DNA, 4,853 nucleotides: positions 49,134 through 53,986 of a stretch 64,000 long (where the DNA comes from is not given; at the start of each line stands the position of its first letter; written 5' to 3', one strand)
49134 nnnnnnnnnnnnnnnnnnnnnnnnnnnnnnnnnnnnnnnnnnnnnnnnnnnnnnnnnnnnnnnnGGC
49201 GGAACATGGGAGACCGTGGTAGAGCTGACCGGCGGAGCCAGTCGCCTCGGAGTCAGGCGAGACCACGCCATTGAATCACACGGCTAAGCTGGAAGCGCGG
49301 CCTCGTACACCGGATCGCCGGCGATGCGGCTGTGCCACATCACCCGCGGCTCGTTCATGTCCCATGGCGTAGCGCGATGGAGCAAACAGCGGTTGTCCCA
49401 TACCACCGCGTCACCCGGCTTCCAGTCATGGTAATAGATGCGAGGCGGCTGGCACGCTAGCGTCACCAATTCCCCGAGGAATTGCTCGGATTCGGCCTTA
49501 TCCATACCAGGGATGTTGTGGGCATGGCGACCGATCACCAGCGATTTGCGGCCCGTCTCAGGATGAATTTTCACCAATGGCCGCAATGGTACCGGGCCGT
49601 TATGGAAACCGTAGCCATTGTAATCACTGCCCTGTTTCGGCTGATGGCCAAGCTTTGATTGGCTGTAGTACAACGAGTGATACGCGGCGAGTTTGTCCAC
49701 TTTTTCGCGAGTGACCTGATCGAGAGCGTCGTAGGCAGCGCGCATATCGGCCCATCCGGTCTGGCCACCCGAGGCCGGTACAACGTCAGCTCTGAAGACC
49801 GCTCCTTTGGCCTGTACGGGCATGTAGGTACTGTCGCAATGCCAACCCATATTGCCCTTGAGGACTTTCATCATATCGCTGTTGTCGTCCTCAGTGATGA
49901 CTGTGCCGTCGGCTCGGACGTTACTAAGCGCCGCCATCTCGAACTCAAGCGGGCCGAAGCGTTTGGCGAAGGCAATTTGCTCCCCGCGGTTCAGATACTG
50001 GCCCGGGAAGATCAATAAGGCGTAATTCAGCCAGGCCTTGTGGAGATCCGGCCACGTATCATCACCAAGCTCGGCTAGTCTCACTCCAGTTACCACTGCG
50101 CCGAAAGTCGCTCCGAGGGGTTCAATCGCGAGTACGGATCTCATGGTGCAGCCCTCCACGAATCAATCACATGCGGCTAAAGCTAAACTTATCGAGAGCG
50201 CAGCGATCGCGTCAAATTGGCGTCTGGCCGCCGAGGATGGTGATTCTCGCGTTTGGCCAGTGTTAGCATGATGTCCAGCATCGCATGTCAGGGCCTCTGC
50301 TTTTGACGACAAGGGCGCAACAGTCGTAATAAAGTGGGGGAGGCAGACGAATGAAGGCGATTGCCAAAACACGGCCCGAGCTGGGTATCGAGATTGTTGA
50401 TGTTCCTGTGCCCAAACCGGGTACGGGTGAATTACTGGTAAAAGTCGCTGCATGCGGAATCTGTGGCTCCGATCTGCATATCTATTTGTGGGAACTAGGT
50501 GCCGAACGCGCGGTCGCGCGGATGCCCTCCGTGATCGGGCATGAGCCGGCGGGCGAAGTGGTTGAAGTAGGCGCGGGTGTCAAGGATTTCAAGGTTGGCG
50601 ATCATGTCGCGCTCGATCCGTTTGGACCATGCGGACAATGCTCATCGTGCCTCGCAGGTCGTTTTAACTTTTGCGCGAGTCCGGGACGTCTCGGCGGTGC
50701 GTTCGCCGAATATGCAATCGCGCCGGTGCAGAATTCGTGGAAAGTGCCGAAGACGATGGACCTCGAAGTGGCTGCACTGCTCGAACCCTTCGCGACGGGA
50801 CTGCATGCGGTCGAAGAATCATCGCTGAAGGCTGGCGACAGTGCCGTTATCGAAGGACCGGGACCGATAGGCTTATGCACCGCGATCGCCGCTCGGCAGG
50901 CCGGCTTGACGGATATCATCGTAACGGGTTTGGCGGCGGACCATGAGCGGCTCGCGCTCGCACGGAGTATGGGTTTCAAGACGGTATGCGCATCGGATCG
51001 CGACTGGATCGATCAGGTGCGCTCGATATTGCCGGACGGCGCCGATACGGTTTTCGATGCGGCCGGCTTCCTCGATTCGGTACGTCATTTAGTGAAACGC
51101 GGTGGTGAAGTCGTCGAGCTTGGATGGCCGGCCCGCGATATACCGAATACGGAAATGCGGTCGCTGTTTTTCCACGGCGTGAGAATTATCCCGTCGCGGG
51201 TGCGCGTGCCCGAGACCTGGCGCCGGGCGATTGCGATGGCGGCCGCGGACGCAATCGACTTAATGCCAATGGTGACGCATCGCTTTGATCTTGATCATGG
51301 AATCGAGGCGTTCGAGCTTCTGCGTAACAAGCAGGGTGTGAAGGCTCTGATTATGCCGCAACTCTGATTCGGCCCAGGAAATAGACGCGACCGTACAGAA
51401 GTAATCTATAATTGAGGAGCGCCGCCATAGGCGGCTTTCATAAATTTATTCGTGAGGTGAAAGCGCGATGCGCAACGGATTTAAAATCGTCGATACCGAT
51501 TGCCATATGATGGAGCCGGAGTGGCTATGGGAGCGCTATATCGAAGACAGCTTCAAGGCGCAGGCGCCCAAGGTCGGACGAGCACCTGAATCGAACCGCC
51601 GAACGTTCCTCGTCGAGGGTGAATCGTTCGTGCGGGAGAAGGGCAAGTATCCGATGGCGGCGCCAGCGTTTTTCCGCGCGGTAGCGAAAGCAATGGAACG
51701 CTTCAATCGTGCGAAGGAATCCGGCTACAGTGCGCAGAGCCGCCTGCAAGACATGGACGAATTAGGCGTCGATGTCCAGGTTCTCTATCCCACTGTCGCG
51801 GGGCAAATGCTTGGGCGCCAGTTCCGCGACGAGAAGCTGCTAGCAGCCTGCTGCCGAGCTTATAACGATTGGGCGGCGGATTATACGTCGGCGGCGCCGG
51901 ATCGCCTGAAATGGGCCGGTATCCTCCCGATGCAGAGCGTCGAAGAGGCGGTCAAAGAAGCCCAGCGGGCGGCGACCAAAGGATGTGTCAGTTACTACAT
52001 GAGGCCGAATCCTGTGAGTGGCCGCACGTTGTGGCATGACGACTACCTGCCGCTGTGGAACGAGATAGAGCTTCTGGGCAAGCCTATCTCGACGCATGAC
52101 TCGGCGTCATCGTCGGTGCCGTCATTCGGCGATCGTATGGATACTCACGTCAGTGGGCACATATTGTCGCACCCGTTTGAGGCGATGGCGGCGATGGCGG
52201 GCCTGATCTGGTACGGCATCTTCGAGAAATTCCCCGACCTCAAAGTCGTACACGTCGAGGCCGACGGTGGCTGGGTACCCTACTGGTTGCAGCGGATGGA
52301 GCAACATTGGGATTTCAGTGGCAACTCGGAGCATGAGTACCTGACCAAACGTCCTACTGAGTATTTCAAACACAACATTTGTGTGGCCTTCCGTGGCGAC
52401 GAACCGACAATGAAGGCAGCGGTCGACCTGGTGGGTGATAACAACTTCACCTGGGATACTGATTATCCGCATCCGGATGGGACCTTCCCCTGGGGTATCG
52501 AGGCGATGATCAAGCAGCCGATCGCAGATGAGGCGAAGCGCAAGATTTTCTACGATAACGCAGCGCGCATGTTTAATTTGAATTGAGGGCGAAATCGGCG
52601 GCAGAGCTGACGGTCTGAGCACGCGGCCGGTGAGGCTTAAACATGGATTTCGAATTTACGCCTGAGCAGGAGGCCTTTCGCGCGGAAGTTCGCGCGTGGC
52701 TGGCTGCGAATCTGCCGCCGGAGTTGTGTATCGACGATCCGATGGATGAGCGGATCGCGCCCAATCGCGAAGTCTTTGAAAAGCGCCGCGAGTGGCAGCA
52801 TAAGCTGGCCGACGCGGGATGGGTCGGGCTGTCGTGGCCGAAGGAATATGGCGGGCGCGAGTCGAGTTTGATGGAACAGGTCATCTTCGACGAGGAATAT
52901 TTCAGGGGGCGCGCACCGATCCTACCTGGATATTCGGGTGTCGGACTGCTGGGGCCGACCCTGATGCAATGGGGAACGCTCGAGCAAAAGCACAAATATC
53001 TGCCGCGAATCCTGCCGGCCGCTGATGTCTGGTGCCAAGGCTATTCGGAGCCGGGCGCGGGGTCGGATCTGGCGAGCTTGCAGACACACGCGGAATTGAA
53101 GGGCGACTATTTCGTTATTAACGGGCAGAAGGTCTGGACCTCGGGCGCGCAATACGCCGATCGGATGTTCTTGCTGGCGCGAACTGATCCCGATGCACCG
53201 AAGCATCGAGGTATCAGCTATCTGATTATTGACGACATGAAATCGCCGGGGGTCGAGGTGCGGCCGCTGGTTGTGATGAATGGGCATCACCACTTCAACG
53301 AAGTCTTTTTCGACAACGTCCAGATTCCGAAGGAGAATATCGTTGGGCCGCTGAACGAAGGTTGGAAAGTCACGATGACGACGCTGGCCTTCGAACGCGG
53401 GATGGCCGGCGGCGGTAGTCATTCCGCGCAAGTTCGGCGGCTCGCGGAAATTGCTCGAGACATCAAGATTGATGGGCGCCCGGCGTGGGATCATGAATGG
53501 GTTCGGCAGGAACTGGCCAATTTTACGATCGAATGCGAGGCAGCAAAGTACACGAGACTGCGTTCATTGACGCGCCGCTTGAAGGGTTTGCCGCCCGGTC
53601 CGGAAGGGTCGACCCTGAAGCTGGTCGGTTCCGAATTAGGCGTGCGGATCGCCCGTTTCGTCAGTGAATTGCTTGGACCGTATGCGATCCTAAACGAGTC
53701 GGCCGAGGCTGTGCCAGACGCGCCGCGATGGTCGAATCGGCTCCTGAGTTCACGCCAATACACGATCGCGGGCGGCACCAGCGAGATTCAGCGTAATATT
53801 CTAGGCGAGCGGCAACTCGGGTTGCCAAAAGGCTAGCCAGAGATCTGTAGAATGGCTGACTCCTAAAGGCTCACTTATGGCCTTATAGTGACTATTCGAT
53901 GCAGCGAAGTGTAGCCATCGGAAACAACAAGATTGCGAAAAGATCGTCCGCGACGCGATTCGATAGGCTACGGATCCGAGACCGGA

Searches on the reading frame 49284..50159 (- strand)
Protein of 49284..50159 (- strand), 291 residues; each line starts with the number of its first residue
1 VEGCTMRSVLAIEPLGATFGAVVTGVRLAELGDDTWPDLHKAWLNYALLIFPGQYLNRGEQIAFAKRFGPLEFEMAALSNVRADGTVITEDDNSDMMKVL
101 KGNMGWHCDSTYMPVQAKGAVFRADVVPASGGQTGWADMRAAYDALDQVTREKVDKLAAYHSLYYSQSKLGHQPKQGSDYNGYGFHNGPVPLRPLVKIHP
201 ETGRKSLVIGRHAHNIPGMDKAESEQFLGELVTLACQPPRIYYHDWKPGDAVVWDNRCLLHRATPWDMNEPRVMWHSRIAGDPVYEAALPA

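Call 66: search_protein_families(library=pfam, proteins=[window:49284-50159:-], max_evalue=0.0001)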
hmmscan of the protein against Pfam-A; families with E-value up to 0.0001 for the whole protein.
window:49284-50159:- (291 aa): 1 family
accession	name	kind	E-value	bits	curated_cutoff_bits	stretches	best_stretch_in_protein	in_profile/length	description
PF02668.22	TauD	-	1.2e-60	206.1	27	1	12-275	2-264/267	Taurine catabolism dioxygenase TauD, TfdA family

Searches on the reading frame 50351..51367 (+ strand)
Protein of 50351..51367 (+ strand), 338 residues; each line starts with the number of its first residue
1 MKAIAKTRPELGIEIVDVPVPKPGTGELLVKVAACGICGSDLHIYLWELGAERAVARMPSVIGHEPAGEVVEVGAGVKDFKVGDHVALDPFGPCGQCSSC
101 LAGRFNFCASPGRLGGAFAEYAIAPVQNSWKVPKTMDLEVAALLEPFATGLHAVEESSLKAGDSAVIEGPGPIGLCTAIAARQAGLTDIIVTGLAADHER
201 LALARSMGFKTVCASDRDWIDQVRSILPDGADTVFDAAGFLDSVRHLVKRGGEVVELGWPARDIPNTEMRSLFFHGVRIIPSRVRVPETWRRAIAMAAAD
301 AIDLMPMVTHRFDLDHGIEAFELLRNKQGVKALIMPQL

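Call 66: search_protein_families(library=pfam, proteins=[window:50351-51367:+], max_evalue=0.0001)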
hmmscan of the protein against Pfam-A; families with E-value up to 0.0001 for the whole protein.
window:50351-51367:+ (338 aa): 3 families
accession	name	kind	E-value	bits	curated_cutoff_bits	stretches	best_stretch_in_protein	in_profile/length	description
PF08240.17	ADH_N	-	4.5e-31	107.6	23.5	1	25-134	2-104/104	Alcohol dehydrogenase GroES-like domain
PF00107.32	ADH_zinc_N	-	2.8e-18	66.6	31.8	1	172-298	1-128/129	Zinc-binding dehydrogenase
PF16912.11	Glu_dehyd_C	-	2.9e-06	27.3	34.9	1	152-333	15-208/211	Glucose dehydrogenase C-terminus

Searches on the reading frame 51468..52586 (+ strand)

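Call 66: search_protein_families(library=pfam, proteins=[window:51468-52586:+], max_evalue=0.0001)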
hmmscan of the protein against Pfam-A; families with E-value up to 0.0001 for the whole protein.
window:51468-52586:+ (372 aa): 1 family
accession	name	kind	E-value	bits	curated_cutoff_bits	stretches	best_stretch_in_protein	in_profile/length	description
PF04909.20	Amidohydro_2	-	2.3e-28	100.2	26.4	1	9-371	2-289/289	Amidohydrolase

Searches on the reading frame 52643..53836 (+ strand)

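Call 66: search_protein_families(library=pfam, proteins=[window:52643-53836:+], max_evalue=0.0001)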
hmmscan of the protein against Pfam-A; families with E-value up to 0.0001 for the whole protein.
window:52643-53836:+ (397 aa): 3 families
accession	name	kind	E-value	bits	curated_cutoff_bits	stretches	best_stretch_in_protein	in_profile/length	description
PF00441.29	Acyl-CoA_dh_1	-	1.1e-25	91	22.4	1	238-391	1-149/150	Acyl-CoA dehydrogenase, C-terminal domain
PF02770.24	Acyl-CoA_dh_M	-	4.6e-20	72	33.3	1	131-226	1-97/97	Acyl-CoA dehydrogenase, middle domain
PF02771.21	Acyl-CoA_dh_N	-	1.2e-19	71.2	22.9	1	6-124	1-110/113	Acyl-CoA dehydrogenase, N-terminal domain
